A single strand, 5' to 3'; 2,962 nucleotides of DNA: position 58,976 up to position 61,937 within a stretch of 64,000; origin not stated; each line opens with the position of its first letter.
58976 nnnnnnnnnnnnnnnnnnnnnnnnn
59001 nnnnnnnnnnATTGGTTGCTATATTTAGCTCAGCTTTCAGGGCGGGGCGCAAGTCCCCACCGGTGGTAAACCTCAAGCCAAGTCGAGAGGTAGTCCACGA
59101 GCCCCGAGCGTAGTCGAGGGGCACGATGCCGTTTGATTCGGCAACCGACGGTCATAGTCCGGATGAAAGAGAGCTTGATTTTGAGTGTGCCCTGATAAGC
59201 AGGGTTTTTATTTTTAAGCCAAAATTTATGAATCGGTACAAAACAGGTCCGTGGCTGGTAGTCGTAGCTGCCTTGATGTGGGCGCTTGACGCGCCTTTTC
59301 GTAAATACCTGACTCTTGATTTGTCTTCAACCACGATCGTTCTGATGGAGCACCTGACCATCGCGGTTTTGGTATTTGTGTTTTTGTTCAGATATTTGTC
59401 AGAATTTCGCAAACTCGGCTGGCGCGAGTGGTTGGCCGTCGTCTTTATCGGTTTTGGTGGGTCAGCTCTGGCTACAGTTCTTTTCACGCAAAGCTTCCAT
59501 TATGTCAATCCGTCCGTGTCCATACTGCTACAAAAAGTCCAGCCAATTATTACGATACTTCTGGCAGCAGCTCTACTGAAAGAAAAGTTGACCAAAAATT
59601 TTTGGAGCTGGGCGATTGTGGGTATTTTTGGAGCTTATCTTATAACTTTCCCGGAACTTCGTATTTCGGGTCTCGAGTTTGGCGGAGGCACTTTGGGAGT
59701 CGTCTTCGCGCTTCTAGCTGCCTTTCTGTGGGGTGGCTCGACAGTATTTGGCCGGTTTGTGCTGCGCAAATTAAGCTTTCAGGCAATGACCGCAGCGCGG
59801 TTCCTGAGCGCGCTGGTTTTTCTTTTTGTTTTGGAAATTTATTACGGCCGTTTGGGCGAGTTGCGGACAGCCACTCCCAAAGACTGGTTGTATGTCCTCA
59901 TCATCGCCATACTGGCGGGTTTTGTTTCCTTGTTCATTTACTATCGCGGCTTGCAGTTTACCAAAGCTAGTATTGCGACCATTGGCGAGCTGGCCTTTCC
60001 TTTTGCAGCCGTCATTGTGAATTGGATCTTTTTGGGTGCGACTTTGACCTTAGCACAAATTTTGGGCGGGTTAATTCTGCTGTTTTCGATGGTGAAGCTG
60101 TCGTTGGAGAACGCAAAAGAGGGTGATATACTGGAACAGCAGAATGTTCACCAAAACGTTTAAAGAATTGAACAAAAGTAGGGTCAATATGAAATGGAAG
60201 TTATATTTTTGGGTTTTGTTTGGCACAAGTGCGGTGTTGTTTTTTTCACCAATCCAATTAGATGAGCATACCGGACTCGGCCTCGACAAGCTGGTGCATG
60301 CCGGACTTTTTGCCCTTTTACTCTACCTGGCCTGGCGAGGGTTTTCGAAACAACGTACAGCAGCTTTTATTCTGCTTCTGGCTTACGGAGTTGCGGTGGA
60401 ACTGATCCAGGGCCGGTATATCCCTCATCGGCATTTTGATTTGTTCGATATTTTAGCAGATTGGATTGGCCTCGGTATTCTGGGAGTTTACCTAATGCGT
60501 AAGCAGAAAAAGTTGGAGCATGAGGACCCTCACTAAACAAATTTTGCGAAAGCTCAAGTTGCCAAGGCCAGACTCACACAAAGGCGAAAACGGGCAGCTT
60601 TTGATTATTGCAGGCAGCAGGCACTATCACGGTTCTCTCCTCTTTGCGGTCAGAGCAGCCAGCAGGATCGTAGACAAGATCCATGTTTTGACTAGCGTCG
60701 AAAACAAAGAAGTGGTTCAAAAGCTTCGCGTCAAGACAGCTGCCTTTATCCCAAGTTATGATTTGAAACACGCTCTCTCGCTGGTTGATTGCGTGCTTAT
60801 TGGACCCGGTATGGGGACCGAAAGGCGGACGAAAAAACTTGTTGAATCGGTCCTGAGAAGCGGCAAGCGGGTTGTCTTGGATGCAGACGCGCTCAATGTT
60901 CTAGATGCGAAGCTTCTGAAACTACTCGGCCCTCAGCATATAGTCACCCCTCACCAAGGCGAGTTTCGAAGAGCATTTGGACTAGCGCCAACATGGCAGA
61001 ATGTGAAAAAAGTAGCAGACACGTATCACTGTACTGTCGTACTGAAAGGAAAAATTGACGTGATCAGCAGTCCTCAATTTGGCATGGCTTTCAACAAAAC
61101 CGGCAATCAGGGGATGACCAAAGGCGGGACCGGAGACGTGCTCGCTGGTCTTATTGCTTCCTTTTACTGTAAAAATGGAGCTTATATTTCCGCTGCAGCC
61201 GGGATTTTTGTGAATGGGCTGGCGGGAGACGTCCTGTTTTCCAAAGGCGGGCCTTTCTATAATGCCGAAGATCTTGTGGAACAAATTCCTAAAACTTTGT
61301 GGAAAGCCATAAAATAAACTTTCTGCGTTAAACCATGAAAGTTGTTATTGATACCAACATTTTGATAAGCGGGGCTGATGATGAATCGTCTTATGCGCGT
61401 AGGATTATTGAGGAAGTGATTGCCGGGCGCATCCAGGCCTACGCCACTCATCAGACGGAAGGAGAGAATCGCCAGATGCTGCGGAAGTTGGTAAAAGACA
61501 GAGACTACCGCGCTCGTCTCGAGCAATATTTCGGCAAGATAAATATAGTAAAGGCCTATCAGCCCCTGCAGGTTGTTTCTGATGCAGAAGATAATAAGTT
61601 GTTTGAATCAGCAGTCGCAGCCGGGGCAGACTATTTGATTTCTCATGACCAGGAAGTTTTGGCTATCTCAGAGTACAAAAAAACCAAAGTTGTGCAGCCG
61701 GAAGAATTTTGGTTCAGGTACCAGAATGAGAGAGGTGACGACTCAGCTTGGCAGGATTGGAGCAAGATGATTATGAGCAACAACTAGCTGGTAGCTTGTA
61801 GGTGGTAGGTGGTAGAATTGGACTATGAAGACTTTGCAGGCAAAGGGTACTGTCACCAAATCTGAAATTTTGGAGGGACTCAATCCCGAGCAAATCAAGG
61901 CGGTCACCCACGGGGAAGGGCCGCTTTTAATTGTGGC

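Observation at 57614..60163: Flavin salvage module: FMN riboswitch-controlled DMT transporter next to a stand-alone archaeal-type RibL FAD synthetase and a monofunctional riboflavin kinase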

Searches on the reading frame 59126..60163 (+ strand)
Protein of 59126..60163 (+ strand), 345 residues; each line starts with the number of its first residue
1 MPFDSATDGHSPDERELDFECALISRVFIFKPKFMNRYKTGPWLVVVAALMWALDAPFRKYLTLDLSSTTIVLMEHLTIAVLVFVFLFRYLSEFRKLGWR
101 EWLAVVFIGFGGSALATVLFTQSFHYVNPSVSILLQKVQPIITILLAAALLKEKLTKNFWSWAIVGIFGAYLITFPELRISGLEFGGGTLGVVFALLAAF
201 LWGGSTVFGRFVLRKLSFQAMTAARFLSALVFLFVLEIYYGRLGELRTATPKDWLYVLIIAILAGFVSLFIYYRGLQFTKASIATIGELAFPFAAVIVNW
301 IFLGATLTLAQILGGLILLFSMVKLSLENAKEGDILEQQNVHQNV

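Call 4: search_protein_families(library=pfam, proteins=[window:59126-60163:+], max_evalue=0.01)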
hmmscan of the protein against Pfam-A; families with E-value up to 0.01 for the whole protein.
window:59126-60163:+ (345 aa): 2 families
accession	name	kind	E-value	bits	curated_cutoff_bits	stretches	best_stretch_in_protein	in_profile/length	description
PF00892.27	EamA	-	1.4e-41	142.4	28.2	2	190-323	2-131/135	EamA-like transporter family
PF14715.11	FixP_N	-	0.0043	17.1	24.9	1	241-277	11-45/48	N-terminal domain of cytochrome oxidase-cbb3, FixP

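Call 5: search_protein_families(library=ncbifam, proteins=[window:59126-60163:+], max_evalue=0.01)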
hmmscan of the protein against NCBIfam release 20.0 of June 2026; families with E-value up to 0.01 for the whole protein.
window:59126-60163:+ (345 aa): 3 families
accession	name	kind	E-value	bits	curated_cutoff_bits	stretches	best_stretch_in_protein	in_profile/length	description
TIGR00950.1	2A78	equivalog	6.4e-23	81.5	230.2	1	61-322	11-263/264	carboxylate/amino acid/amine transporter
NF008432.0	PRK11272.1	equivalog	1.6e-08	34.1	270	1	40-179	152-291/294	drug/metabolite exporter YedA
NF050091.1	ArAmAcExpYddG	equivalog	3e-06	27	300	1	46-230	11-190/285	aromatic amino acid exporter YddG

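Call 19: find_homologous_proteins(query=window:59228-60163:+, max_evalue=0.00001)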
Query window:59228-60163:+ (311 aa): 695 proteins with E <= 0.00001 among 8000 candidates; the best 120 are listed.
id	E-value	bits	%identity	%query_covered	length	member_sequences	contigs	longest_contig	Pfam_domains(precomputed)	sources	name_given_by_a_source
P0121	2.7e-191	653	100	100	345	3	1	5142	PF00892.27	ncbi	-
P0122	2.0e-146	505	77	100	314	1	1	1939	PF00892.27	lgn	-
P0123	9.1e-145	500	75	100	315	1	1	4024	PF00892.27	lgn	-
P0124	9.3e-145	500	77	97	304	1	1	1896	PF00892.27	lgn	-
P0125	1.5e-144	499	76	98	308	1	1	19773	PF00892.27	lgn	-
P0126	3.0e-144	498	75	100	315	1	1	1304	PF00892.27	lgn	-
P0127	9.0e-144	497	76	97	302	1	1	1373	PF00892.27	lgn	-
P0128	6.2e-143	494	73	100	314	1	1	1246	PF00892.27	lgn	-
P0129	2.1e-142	492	74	99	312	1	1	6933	PF00892.27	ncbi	-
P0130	2.1e-142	492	77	97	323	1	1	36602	PF00892.27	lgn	-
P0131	2.2e-141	489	76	95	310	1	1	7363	PF00892.27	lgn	-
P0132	3.1e-141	488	72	99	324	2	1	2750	PF00892.27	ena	-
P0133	1.0e-140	487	76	95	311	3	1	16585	PF00892.27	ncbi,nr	ncbi:MAG TPA: DMT family transporter [Patescibacteria group bacterium]|nr:DMT family transporter [Pa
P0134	1.8e-140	486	75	96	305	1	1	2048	PF00892.27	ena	-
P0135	3.5e-140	485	73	100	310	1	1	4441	PF00892.27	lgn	-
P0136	1.8e-139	483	77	95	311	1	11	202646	PF00892.27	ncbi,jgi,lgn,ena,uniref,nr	ncbi:MAG: hypothetical protein A3H72_02670 [Candidatus Doudnabacteria bacterium RIFCSPLOWO2_02_FULL_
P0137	2.3e-139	482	76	96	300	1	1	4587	PF00892.27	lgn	-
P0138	2.5e-139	482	77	96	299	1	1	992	PF00892.27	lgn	-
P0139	2.6e-139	482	76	96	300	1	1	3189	PF00892.27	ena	-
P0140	1.1e-138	480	77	95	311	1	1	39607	PF00892.27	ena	-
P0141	2.1e-138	479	75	98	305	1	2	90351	PF00892.27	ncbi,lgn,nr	ncbi:MAG: DMT family transporter [Candidatus Doudnabacteria bacterium]|nr:DMT family transporter [Ca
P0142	2.7e-138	479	75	98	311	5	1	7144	PF00892.27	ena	-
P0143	2.8e-138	479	73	100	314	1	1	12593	PF00892.27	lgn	-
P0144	4.4e-138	478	72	100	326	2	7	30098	PF00892.27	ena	-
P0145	4.6e-138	478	76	96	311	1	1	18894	PF00892.27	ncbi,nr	ncbi:MAG: DMT family transporter [Candidatus Doudnabacteria bacterium]|nr:DMT family transporter [Ca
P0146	7.3e-138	477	74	98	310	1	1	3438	PF00892.27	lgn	-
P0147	1.5e-137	476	75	95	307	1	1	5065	PF00892.27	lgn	-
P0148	1.6e-137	476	74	96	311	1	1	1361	PF00892.27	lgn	-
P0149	3.2e-137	475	74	96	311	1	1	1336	PF00892.27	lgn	-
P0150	5.1e-137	475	73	100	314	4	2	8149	PF00892.27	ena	-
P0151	6.1e-137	474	75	96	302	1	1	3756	PF00892.27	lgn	-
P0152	6.8e-137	474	77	94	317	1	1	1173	PF00892.27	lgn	-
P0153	8.2e-137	474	73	100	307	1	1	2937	PF00892.27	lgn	-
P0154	8.6e-137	474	72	100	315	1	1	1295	PF00892.27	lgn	-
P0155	1.3e-136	473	73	100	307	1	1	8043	PF00892.27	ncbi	-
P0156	2.7e-136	472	73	97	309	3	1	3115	PF00892.27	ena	-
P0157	7.5e-136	471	74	96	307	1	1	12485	PF00892.27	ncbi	-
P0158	8.6e-136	471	75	95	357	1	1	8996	PF00892.27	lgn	-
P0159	1.1e-135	470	71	97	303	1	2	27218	PF00892.27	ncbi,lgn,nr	ncbi:MAG: DMT family transporter [bacterium]|nr:DMT family transporter [bacterium]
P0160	1.2e-135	470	70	100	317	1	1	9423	PF00892.27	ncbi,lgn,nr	ncbi:MAG: DMT family transporter [bacterium]|nr:DMT family transporter [bacterium]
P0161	2.4e-135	469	73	96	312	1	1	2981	PF00892.27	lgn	-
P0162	3.1e-135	469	74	96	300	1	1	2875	PF00892.27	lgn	-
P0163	4.0e-134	465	72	97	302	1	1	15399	PF00892.27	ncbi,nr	ncbi:DMT family transporter [bacterium]|nr:MAG: DMT family transporter [bacterium]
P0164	1.2e-133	463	71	100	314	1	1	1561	PF00892.27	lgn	-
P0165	5.7e-133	461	71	100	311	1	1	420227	PF00892.27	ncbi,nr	ncbi:MAG: DMT family transporter [Candidatus Doudnabacteria bacterium]|nr:DMT family transporter [Ca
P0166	6.5e-133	461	72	100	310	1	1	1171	PF00892.27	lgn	-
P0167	1.0e-132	460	72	97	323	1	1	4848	PF00892.27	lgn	-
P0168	1.2e-132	460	73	97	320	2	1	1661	PF00892.27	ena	-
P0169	1.9e-132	460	74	95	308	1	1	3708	PF00892.27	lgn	-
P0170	3.4e-132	459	72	98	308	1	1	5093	PF00892.27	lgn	-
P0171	4.7e-132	458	72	96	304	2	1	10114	PF00892.27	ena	-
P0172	7.3e-132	458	72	96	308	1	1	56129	PF00892.27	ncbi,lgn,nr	ncbi:MAG: DMT family transporter [bacterium]|nr:DMT family transporter [bacterium]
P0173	2.6e-131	456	69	98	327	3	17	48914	PF00892.27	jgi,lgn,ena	-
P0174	4.7e-131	455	70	100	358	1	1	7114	PF00892.27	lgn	-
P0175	5.6e-131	455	71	97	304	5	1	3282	PF00892.27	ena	-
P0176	5.8e-131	455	73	96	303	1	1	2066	PF00892.27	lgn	-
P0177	7.6e-131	454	75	95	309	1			PF00892.27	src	-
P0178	9.2e-131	454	71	96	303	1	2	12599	PF00892.27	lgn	-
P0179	2.2e-130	453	69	98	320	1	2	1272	PF00892.27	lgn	-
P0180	2.6e-130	453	72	96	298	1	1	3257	PF00892.27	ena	-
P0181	2.9e-130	452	72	94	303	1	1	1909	PF00892.27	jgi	jgi:drug/metabolite transporter (DMT)-like permease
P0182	2.9e-130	452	72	96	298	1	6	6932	PF00892.27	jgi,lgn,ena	-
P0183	6.1e-130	451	68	98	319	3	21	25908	PF00892.27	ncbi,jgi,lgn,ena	-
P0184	1.1e-129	450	72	96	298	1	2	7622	PF00892.27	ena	-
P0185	1.2e-129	450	71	96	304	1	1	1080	PF00892.27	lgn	-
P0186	2.6e-129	449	70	96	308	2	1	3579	PF00892.27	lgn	-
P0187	3.1e-129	449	68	96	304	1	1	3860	PF00892.27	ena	-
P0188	5.2e-129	448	69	96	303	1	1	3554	PF00892.27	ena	-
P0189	5.9e-128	445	67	100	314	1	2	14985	PF00892.27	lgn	-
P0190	1.7e-127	443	67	98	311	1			PF00892.27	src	-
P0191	3.8e-127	442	72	94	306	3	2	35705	PF00892.27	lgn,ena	-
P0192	7.0e-127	441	69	98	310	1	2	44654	PF00892.27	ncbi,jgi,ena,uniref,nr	ncbi:MAG: hypothetical protein A3J48_00355 [Candidatus Doudnabacteria bacterium RIFCSPHIGHO2_02_FULL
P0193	1.1e-126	441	69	96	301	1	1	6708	PF00892.27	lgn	-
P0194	2.7e-126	439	70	98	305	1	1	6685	PF00892.27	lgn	-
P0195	3.1e-126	439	69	96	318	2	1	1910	PF00892.27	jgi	-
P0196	3.3e-126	439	68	99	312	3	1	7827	PF00892.27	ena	-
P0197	4.1e-126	439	68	97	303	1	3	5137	PF00892.27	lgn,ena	-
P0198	8.6e-126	438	74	91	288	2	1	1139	PF00892.27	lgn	-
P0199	1.4e-125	437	69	96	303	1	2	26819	PF00892.27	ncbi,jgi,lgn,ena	-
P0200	4.4e-125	435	70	96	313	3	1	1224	PF00892.27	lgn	-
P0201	4.6e-125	435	69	99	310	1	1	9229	PF00892.27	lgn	-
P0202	1.2e-124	434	67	98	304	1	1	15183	PF00892.27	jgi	jgi:drug/metabolite transporter (DMT)-like permease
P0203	1.7e-124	433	67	96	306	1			PF00892.27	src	-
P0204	1.9e-124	433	69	95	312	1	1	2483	PF00892.27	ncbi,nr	ncbi:MAG: DMT family transporter [Candidatus Doudnabacteria bacterium]|nr:DMT family transporter [Ca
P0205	1.9e-124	433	68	96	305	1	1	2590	PF00892.27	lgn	-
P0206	3.1e-124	433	69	96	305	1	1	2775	PF00892.27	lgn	-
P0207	3.4e-124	432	66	96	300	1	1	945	PF00892.27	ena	-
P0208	8.4e-124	431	68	99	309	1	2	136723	PF00892.27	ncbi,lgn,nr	ncbi:MAG: DMT family transporter [Candidatus Doudnabacteria bacterium]|nr:DMT family transporter [Ca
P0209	1.7e-123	430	66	96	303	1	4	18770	PF00892.27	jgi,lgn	jgi:drug/metabolite transporter (DMT)-like permease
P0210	8.1e-123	428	67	99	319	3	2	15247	PF00892.27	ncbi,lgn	-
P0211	8.7e-123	428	65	99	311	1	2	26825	PF00892.27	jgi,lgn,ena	jgi:drug/metabolite transporter (DMT)-like permease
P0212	9.1e-123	428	65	100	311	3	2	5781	PF00892.27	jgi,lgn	-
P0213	9.2e-123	428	63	100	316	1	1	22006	PF00892.27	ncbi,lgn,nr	ncbi:MAG: DMT family transporter [Candidatus Doudnabacteria bacterium]|nr:DMT family transporter [Ca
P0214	1.9e-122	427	69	96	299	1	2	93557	PF00892.27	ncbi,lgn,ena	-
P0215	2.2e-122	426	67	98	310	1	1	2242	PF00892.27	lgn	-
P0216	2.8e-122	426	67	96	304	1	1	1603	PF00892.27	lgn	-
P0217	4.9e-122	425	67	96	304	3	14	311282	PF00892.27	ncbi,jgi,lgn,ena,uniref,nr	ncbi:MAG: hypothetical protein A3B10_03425 [Candidatus Doudnabacteria bacterium RIFCSPLOWO2_01_FULL_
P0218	6.7e-122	425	65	98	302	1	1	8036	PF00892.27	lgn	-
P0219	2.6e-121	423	66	99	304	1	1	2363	PF00892.27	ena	-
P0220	3.3e-121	423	66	98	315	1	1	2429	PF00892.27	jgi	-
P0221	3.8e-121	422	69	95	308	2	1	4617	PF00892.27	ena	-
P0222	4.7e-121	422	71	92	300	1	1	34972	PF00892.27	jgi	-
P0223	7.2e-121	422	70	92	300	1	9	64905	PF00892.27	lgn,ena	-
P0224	7.8e-121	421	67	99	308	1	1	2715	PF00892.27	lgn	-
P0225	8.8e-121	421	67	96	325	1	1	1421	PF00892.27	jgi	jgi:drug/metabolite transporter (DMT)-like permease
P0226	9.1e-121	421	67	97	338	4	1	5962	PF00892.27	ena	-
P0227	9.4e-121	421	70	92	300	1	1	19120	PF00892.27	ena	-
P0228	1.2e-120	421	66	95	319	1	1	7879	PF00892.27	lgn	-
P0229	1.2e-120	421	65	95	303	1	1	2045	PF00892.27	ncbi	-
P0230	1.3e-120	421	66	96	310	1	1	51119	PF00892.27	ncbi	-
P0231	1.6e-120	420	64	96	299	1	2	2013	PF00892.27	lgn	-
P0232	2.0e-120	420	65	95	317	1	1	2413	PF00892.27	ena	-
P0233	2.8e-120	420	65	97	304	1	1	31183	PF00892.27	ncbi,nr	ncbi:MAG: DMT family transporter [Candidatus Doudnabacteria bacterium]|nr:DMT family transporter [Ca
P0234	3.9e-120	419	65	96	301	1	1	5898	PF00892.27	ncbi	-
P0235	4.4e-120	419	65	95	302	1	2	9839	PF00892.27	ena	-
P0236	5.2e-120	419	65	95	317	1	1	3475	PF00892.27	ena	-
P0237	5.5e-120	419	64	95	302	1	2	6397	PF00892.27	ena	-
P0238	5.9e-120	419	63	96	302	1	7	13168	PF00892.27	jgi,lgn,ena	-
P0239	6.5e-120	418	69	95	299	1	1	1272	PF00892.27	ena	-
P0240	6.5e-120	418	64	95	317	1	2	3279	PF00892.27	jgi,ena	-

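Call 44: search_solved_structures(query=window:59228-60163:+, max_evalue=1)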
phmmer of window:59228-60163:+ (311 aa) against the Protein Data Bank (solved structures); distinct sequences matched with E-value up to 1: 0.

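Call 48: find_encoding_contigs(protein=P0165, flank=3500, max_places=1)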
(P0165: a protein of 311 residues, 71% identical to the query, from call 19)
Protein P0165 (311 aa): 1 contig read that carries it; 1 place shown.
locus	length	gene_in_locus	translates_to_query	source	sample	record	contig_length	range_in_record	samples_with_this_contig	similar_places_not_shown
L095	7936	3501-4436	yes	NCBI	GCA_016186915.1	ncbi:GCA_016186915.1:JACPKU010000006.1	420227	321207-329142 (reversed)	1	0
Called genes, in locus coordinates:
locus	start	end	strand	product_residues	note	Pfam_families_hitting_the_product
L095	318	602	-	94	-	-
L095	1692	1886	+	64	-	-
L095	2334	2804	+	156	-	PF01467:CTP_transf_like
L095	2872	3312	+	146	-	PF01687:Flavokinase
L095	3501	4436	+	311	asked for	PF00892:EamA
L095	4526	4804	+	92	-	PF01022:HTH_5, PF12840:HTH_20, PF13412:HTH_24 (weak), PF25212:HVO_A0114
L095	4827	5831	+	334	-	PF01326:PPDK_N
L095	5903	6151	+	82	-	-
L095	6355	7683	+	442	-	PF00391:PEP-utilizers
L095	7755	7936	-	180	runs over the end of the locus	-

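Call 49: find_encoding_contigs(protein=P0217, flank=3500, max_places=1)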
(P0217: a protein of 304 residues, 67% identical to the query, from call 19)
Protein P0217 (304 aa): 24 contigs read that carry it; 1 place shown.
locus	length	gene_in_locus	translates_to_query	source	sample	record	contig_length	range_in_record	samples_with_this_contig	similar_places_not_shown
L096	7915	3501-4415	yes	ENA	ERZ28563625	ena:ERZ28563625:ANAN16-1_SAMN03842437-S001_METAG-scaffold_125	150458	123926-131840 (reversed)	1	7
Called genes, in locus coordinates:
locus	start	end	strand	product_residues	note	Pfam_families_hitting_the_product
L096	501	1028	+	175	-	PF20803:PaaX_M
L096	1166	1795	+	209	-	PF01936:NYN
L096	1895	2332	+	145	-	PF01467:CTP_transf_like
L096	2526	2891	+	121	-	PF01687:Flavokinase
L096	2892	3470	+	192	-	PF07963:N_methyl (weak), PF22434:PilW_C (faint)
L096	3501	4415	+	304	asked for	PF00892:EamA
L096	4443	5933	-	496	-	PF03116:NQR2_RnfD_RnfE (weak), PF00175:NAD_binding_1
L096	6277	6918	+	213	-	PF02163:Peptidase_M50 (weak)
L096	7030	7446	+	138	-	PF00164:Ribosom_S12_S23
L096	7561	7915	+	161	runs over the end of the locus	PF00177:Ribosomal_S7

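Call 50: find_encoding_contigs(protein=P0172, flank=3500, max_places=1)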
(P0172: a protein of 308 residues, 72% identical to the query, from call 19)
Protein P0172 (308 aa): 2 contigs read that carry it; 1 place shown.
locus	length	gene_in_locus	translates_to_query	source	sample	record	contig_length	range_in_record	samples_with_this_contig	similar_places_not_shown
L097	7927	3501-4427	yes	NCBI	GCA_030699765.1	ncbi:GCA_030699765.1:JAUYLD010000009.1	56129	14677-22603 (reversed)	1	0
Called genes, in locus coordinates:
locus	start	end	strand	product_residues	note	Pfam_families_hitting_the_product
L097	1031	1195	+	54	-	-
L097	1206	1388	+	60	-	-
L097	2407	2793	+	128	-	PF01467:CTP_transf_like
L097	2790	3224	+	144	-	PF01687:Flavokinase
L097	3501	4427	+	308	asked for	PF00892:EamA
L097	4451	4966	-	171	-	-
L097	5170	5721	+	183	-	PF20803:PaaX_M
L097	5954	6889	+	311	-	PF01326:PPDK_N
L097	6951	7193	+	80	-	-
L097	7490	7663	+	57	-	-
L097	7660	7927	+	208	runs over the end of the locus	-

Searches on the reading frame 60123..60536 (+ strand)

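Call 4: search_protein_families(library=pfam, proteins=[window:60123-60536:+], max_evalue=0.01)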
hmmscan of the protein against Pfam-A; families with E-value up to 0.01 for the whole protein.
window:60123-60536:+ (137 aa): 2 families
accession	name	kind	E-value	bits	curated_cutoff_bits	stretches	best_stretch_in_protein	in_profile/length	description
PF04892.17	VanZ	-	7.5e-08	33.5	30.1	1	9-124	19-121/126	VanZ like family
PF07178.16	TraL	-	0.0069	17.1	24.4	0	50-102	30-83/90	TraL protein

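Call 5: search_protein_families(library=ncbifam, proteins=[window:60123-60536:+], max_evalue=0.01)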
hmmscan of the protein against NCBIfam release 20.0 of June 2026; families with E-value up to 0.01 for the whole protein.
window:60123-60536:+ (137 aa): 1 family
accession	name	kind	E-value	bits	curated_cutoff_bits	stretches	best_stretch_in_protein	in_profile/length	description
NF037970.1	vanZ_1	subfamily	9.2e-06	26.3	20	1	49-116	36-108/109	VanZ family protein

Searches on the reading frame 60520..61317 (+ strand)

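Call 4: search_protein_families(library=pfam, proteins=[window:60520-61317:+], max_evalue=0.01)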
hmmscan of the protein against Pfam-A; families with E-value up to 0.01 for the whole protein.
window:60520-61317:+ (265 aa): 2 families
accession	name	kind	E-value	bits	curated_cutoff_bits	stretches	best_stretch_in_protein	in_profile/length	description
PF01256.23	Carb_kinase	-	4.2e-49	167.6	27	1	27-258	1-242/242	NAD(P)H-hydrate dehydratase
PF02110.20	HK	-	1.3e-05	25.2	27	1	159-237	141-220/247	Hydroxyethylthiazole kinase family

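Call 5: search_protein_families(library=ncbifam, proteins=[window:60520-61317:+], max_evalue=0.01)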
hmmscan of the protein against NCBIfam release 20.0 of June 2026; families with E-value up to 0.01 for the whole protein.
window:60520-61317:+ (265 aa): 4 families
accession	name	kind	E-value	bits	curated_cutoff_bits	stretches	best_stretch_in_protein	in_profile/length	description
TIGR00196.1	yjeF_cterm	hypoth_equivalog_domain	1.2e-59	202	129.85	1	6-259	6-274/277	NAD(P)H-hydrate dehydratase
NF007856.0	PRK10565.1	equivalog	2.1e-35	122.4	703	1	5-258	235-496/510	bifunctional ADP-dependent NAD(P)H-hydrate dehydratase/NAD(P)H-hydrate epimerase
NF006830.1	PRK09355.1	equivalog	1.1e-06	28.3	180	1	161-238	149-227/263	hydroxyethylthiazole kinase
TIGR00694.1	thiM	equivalog_domain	4.2e-05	23.2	256.4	1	159-228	141-210/249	hydroxyethylthiazole kinase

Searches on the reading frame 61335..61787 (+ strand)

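Call 4: search_protein_families(library=pfam, proteins=[window:61335-61787:+], max_evalue=0.01)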
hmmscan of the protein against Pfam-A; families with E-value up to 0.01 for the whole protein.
window:61335-61787:+ (150 aa): 2 families
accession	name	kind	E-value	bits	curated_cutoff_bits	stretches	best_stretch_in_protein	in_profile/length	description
PF13470.12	PIN_3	-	7.4e-18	65.9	27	1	2-106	1-114/115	PIN domain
PF16289.11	PIN_12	-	0.0011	19.8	32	1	3-95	1-98/172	PIN domain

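Call 5: search_protein_families(library=ncbifam, proteins=[window:61335-61787:+], max_evalue=0.01)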
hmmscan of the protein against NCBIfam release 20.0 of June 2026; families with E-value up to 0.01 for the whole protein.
window:61335-61787:+ (150 aa): 1 family
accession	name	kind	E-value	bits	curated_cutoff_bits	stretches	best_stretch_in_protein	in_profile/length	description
TIGR00305.1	TIGR00305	equivalog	6.1e-10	39.4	29.15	1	2-110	1-114/115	putative toxin-antitoxin system toxin component, PIN family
